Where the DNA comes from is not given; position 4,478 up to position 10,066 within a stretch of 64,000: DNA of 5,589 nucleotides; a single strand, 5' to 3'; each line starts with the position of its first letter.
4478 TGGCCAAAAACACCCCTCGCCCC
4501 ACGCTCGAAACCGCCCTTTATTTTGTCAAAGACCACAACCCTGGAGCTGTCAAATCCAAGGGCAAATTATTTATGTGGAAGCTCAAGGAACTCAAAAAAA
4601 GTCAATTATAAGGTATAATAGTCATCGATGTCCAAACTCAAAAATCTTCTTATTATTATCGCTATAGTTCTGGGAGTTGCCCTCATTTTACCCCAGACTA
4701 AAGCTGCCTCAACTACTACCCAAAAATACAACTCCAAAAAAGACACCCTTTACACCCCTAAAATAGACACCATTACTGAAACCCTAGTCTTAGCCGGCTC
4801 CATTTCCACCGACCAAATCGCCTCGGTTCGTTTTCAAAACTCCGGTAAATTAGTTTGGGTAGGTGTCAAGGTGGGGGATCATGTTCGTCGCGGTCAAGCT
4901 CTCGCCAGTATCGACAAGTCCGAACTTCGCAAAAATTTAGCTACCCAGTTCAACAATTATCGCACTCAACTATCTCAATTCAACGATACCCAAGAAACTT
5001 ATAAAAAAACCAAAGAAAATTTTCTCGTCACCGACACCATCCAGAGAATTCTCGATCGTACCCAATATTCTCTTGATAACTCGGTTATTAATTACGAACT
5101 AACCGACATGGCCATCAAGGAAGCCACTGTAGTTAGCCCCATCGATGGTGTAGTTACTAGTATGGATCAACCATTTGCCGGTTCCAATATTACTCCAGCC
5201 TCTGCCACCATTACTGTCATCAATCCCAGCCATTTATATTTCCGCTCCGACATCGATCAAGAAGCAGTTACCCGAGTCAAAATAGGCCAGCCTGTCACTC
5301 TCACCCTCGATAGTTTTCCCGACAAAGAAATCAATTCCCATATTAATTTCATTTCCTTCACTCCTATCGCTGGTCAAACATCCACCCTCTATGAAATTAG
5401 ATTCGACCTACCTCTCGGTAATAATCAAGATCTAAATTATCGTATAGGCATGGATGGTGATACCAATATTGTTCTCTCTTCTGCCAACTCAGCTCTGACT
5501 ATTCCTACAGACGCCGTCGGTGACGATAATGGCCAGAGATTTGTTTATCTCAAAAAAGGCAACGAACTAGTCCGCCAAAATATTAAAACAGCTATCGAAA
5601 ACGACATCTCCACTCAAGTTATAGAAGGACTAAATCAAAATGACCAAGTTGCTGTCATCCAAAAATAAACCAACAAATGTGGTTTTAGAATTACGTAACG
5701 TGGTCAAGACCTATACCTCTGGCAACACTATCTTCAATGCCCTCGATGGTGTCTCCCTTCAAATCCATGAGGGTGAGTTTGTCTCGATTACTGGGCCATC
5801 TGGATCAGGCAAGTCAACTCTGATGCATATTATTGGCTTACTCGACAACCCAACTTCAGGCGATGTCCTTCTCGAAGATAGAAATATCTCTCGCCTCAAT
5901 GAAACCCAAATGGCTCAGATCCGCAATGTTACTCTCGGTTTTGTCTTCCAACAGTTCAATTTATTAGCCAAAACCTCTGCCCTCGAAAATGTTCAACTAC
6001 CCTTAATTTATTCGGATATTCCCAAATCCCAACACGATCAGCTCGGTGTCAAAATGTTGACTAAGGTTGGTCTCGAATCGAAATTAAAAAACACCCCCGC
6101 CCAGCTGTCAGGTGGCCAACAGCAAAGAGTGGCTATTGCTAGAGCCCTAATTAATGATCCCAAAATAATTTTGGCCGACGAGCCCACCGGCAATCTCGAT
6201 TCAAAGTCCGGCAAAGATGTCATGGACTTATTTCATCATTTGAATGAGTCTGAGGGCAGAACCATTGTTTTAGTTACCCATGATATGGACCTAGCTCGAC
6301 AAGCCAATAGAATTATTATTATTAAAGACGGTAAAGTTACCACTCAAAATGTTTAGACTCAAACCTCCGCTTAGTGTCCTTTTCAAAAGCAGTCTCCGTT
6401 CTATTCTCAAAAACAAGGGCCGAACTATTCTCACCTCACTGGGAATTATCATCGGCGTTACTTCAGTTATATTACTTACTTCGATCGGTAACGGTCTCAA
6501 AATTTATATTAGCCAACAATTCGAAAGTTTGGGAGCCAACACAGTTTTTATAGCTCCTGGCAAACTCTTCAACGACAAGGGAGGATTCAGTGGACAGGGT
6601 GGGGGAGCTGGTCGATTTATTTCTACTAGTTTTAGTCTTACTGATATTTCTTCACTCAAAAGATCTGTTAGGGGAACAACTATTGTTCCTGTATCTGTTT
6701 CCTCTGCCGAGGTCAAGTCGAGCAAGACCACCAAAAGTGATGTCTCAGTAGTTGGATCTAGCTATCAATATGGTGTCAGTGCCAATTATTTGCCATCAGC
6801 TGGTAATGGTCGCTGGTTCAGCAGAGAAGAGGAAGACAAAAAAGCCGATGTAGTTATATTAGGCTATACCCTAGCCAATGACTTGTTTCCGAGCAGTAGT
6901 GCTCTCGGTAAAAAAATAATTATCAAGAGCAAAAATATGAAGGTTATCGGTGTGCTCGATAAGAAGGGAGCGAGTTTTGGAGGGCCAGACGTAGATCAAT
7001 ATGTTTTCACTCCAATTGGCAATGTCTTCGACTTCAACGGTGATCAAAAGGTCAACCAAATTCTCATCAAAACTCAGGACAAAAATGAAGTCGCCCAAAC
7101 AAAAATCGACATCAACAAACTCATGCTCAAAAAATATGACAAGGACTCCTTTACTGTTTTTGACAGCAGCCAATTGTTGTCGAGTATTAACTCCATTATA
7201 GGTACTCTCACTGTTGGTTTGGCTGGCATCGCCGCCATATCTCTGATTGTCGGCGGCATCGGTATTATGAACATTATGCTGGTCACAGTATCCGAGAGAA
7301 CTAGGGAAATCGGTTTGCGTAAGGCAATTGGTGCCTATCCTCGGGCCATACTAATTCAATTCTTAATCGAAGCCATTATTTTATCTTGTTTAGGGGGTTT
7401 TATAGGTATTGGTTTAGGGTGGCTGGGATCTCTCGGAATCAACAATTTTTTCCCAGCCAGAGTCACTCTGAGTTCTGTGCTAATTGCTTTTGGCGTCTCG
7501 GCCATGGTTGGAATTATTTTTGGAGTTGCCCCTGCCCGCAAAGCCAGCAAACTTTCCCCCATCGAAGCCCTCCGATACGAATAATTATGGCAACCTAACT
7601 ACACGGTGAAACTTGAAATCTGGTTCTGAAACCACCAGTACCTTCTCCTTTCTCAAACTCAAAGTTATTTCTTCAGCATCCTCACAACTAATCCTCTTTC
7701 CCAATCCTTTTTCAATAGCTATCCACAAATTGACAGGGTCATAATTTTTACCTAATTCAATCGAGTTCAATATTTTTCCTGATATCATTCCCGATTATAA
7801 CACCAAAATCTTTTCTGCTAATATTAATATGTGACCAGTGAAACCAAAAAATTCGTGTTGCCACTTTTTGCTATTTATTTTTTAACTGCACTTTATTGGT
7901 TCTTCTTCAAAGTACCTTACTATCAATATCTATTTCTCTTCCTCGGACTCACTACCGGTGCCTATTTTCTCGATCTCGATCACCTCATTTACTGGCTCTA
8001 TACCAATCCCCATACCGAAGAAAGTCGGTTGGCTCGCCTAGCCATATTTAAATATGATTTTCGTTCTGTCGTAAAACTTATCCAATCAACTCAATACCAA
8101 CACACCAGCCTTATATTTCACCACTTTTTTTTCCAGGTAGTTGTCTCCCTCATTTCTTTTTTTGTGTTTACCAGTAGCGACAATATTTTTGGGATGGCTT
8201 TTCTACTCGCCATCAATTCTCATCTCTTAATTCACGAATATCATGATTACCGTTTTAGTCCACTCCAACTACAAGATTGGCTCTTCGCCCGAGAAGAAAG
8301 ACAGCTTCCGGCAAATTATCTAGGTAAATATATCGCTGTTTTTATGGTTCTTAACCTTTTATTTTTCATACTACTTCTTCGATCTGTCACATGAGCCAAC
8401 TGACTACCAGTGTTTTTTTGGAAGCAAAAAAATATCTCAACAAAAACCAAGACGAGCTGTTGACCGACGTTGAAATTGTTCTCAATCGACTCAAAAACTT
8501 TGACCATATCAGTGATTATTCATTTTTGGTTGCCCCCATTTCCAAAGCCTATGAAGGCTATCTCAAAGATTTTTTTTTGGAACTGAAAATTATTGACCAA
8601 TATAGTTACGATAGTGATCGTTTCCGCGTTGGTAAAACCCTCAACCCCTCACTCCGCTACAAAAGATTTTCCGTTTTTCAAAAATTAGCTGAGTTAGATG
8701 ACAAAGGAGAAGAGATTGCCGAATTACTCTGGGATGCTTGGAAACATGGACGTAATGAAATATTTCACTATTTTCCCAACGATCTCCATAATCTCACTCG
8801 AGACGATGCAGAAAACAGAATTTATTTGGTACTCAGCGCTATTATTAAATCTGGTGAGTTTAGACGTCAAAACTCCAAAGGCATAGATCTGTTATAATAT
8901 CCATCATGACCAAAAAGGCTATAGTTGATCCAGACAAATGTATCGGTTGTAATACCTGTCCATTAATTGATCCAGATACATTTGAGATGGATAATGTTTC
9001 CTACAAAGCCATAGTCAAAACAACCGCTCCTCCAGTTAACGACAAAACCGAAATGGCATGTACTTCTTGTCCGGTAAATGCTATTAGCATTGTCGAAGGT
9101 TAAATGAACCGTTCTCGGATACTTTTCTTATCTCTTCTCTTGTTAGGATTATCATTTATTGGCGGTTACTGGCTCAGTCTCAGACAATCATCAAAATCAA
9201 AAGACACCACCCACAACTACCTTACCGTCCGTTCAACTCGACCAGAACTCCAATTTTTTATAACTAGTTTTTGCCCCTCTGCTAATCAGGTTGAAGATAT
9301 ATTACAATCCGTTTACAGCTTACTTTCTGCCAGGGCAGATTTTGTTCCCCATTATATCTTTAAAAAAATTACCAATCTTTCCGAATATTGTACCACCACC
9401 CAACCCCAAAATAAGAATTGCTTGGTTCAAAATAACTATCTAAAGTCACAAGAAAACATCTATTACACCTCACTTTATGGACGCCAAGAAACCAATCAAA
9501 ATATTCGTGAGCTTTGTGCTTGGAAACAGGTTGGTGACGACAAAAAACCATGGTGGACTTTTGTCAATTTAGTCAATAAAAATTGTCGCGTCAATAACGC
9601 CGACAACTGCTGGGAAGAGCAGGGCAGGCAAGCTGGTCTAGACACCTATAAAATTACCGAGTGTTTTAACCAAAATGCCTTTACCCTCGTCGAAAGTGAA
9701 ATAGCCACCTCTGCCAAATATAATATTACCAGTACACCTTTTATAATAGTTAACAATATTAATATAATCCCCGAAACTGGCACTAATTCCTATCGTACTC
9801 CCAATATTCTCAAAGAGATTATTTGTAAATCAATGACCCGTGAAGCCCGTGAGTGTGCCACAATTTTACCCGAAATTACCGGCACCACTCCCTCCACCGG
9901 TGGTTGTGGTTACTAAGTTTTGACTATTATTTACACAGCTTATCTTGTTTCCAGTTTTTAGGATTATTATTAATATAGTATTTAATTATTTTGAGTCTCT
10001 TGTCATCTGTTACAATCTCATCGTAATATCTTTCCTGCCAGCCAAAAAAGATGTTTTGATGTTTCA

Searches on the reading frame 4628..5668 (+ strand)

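Call 6: search_protein_families(library=pfam, proteins=[window:4628-5668:+], max_evalue=0.01)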
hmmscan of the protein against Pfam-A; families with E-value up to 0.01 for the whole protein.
window:4628-5668:+ (346 aa): 3 families
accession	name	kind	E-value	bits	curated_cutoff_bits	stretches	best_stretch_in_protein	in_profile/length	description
PF16576.10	HlyD_D23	-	1.1e-16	61.2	30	1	50-262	3-202/214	Barrel-sandwich domain of CusB or HlyD membrane-fusion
PF13437.12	HlyD_3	-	1.4e-14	55.1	22.2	1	167-271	1-103/106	HlyD family secretion protein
PF13533.13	Biotin_lipoyl_2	-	4e-05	23.8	29.8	1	67-96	3-32/32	Biotin-lipoyl like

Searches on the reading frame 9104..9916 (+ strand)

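Call 6: search_protein_families(library=pfam, proteins=[window:9104-9916:+], max_evalue=0.01)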
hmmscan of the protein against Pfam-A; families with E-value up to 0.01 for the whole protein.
window:9104-9916:+ (270 aa): 1 family
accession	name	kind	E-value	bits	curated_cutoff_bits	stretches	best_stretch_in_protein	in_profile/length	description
PF25011.1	VSR_TRX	-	3.5e-11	43.6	27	1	76-219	38-192/208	Vacuolar sorting receptor thioredoxin-like domain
